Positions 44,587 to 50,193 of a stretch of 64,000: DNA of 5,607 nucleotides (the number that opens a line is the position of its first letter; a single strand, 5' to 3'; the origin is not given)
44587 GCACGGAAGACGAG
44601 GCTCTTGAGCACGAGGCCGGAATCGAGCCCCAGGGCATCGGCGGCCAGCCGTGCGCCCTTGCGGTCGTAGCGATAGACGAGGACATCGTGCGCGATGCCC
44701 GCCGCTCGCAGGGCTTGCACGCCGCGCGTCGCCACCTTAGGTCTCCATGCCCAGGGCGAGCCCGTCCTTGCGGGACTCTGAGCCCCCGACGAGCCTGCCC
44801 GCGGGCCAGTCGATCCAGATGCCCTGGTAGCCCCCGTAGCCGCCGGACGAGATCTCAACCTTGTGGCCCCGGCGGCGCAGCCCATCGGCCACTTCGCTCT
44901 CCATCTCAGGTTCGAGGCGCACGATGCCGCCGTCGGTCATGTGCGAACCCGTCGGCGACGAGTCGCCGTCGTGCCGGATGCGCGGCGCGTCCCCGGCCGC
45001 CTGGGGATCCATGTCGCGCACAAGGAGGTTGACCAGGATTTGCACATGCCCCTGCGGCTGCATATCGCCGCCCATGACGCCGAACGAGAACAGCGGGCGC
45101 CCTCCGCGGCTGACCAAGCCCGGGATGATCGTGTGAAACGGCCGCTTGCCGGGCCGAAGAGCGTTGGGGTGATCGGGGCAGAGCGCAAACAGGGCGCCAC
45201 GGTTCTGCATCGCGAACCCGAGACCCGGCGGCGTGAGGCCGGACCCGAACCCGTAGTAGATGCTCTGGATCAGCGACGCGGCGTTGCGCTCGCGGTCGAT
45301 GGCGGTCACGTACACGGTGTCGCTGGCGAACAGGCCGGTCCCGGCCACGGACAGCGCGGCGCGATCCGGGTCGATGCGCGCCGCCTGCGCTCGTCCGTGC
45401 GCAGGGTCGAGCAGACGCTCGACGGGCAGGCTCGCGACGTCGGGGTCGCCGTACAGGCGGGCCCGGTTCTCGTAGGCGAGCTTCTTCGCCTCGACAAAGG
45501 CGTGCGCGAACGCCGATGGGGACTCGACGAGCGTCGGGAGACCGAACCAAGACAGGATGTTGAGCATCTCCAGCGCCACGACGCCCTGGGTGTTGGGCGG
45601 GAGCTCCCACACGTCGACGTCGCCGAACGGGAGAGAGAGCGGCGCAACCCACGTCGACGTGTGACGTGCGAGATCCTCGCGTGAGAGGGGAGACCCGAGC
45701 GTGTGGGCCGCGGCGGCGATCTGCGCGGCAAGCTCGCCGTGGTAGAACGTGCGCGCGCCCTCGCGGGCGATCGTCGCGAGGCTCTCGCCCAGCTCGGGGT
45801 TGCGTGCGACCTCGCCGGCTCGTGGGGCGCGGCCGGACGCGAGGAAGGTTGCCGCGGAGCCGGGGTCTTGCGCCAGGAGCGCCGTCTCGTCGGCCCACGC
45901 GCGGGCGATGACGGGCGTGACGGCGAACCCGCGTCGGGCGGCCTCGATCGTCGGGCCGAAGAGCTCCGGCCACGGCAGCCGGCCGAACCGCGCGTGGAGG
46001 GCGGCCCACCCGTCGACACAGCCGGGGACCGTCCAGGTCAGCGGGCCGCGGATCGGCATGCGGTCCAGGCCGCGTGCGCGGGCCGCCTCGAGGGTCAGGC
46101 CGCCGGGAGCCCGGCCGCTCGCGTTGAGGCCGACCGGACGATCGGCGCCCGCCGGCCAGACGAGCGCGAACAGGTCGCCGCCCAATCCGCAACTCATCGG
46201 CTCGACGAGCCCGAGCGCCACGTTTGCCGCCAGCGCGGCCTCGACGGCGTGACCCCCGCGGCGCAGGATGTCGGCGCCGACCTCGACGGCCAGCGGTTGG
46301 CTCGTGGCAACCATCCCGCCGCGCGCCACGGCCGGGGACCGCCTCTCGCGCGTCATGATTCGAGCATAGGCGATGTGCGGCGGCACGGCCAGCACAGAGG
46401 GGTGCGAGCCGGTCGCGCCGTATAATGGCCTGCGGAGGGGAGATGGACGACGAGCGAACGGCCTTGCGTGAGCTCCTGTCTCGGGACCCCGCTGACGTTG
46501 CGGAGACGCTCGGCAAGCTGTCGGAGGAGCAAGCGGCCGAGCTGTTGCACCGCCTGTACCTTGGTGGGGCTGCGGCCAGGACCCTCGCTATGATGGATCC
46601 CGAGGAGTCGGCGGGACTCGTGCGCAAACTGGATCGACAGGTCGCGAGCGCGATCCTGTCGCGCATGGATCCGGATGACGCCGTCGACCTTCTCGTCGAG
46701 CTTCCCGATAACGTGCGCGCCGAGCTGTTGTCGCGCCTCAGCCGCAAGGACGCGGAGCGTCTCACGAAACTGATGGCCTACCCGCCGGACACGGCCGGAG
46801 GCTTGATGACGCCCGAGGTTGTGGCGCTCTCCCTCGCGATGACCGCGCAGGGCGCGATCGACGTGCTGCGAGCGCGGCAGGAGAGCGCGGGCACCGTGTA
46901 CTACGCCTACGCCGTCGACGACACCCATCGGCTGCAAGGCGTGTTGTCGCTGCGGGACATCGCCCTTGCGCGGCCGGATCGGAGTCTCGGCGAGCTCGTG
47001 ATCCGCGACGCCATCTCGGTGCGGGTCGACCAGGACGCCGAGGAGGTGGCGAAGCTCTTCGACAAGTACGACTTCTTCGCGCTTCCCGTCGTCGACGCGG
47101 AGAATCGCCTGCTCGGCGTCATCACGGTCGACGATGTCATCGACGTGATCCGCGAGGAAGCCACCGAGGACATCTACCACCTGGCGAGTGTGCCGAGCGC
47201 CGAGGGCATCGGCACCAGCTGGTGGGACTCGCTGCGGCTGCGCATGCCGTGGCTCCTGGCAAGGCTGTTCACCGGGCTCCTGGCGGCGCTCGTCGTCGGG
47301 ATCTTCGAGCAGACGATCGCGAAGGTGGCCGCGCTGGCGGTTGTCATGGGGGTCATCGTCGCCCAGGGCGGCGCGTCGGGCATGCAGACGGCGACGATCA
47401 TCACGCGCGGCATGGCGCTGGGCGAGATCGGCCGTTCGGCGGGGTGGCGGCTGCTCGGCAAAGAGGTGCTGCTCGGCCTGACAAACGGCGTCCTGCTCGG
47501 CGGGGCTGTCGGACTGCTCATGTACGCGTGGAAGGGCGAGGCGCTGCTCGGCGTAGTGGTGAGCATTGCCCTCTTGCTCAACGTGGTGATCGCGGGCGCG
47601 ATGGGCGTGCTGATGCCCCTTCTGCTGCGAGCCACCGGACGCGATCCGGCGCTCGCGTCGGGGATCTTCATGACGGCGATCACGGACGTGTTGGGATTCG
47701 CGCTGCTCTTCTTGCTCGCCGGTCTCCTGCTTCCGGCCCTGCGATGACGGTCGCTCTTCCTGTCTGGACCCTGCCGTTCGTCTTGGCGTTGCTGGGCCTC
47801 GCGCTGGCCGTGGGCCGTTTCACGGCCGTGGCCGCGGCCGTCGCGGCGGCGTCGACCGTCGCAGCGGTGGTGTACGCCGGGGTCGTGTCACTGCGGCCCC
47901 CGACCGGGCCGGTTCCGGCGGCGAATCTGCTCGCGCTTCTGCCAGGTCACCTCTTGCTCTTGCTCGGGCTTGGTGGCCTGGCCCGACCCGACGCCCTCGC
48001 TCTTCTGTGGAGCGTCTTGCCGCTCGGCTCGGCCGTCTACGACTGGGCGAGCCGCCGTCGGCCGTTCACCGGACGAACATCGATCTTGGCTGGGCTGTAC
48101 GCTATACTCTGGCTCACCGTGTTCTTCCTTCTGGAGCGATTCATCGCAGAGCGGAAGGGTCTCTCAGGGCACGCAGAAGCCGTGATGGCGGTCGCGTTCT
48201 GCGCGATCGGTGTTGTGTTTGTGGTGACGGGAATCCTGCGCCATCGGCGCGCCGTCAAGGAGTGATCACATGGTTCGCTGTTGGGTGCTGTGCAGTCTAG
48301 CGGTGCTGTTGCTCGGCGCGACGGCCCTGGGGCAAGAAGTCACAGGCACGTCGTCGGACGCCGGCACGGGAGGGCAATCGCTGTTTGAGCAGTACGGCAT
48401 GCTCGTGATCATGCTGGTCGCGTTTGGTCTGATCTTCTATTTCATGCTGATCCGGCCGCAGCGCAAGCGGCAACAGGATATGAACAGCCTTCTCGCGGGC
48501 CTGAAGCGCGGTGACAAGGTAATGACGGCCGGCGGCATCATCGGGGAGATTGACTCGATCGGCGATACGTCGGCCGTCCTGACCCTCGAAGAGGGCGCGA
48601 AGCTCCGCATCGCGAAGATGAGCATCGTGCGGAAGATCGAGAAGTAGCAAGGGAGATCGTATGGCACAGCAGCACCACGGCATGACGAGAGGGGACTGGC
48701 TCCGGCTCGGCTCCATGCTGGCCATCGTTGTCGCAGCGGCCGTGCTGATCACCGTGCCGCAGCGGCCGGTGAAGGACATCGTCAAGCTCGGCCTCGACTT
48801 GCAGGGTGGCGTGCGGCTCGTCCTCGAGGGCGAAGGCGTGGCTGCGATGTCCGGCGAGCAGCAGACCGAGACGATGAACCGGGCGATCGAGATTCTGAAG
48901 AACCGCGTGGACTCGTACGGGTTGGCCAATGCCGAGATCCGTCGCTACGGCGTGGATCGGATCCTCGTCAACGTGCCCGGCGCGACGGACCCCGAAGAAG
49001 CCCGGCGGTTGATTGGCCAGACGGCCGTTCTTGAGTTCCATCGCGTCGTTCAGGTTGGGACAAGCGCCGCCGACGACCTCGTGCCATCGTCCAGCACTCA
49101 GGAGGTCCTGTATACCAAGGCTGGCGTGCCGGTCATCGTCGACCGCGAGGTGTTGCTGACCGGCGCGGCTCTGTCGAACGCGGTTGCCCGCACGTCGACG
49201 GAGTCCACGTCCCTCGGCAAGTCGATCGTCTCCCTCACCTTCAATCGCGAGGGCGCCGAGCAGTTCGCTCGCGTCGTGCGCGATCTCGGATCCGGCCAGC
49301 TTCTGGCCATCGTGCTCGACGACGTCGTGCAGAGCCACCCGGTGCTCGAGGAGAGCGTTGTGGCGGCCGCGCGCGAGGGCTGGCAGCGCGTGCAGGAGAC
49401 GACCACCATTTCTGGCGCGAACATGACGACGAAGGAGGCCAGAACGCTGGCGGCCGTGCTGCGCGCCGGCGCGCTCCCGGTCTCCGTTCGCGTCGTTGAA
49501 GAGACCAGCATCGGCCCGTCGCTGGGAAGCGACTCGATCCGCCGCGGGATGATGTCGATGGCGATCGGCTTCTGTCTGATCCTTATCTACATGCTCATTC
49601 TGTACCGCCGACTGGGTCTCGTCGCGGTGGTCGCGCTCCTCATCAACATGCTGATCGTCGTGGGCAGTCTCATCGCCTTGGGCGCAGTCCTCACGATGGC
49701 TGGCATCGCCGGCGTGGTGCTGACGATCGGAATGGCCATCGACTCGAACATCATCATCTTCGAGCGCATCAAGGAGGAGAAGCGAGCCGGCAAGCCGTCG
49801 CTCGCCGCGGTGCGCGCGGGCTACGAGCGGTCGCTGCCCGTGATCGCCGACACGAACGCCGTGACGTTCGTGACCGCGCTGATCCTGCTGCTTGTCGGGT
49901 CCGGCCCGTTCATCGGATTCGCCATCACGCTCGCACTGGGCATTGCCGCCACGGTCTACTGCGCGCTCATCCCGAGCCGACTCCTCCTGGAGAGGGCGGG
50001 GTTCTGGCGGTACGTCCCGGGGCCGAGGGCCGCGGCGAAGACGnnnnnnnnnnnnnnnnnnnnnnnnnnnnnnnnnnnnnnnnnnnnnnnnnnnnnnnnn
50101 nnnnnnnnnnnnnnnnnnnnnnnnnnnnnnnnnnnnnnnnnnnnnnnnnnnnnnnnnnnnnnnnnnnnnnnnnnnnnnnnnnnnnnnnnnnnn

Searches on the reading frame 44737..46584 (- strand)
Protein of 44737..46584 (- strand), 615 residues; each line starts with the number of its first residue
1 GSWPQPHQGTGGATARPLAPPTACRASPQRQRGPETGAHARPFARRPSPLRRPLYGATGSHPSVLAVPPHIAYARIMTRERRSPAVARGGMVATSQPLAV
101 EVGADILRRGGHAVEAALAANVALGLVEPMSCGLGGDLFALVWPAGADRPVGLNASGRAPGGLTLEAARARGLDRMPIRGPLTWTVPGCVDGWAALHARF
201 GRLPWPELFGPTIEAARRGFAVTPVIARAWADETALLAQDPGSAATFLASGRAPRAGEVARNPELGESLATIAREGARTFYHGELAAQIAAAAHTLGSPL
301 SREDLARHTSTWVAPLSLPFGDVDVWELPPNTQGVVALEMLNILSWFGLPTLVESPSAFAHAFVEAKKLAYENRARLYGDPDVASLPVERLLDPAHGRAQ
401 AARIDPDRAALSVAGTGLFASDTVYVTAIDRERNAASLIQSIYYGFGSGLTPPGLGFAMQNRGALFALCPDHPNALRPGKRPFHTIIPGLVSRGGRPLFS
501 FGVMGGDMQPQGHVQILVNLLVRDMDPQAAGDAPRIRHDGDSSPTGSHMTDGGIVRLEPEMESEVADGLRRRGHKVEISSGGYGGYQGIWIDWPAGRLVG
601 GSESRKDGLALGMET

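Call 67: search_protein_families(library=pfam, proteins=[window:44737-46584:-], max_evalue=0.00001)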
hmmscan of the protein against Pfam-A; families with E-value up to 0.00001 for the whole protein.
window:44737-46584:- (615 aa): 1 family
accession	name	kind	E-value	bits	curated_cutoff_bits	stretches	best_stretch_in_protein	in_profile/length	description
PF01019.26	G_glu_transpept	-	3.6e-140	468.6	27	1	105-608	2-512/512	Gamma-glutamyltranspeptidase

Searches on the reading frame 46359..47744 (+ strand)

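Call 67: search_protein_families(library=pfam, proteins=[window:46359-47744:+], max_evalue=0.00001)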
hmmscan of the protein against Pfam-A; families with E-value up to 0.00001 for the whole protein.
window:46359-47744:+ (462 aa): 4 families
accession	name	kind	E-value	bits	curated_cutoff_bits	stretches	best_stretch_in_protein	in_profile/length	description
PF01769.21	MgtE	-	4.8e-31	108.1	27.6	1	332-452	3-124/125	Divalent cation transporter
PF03448.22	MgtE_N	-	4e-21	75.9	25.9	1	43-144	2-102/102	MgtE intracellular N domain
PF00571.33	CBS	-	9.8e-18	64.7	24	1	211-265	2-56/57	CBS domain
PF14841.11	FliG_M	-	3.3e-07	30.9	25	0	93-129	13-49/76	FliG middle domain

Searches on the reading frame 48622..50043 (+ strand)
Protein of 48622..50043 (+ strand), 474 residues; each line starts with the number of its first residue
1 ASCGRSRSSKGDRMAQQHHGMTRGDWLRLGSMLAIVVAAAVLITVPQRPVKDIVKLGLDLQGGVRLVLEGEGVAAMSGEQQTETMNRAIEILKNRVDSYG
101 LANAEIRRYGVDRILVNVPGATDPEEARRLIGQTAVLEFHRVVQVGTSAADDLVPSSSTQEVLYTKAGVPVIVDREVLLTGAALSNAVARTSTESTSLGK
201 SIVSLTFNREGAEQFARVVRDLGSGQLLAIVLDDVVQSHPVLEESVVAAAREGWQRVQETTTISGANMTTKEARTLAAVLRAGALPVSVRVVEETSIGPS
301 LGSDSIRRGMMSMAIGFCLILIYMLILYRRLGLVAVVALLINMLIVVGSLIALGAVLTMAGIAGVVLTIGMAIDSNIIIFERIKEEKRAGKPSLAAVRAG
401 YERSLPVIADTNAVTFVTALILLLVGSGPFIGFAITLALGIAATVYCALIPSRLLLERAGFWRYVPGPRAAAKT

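Call 67: search_protein_families(library=pfam, proteins=[window:48622-50043:+], max_evalue=0.00001)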
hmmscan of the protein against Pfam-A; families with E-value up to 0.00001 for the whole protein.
window:48622-50043:+ (474 aa): 4 families
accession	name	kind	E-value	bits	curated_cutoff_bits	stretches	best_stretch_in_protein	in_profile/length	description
PF22599.2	SecDF_P1_head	-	2.3e-21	76.2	27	1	161-287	2-114/114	SecDF, P1 head subdomain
PF21760.3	SecD_1st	-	5.2e-21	74.3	27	1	85-142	1-58/60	Protein translocase subunit SecDF, P1 domain, N-terminal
PF02355.23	SecD_SecF_C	-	1.8e-20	73.6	20.5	1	289-449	13-176/189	Protein export membrane protein SecD/SecF, C-terminal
PF03176.21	MMPL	-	5.8e-10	39.1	20.5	1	309-469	145-311/333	MMPL family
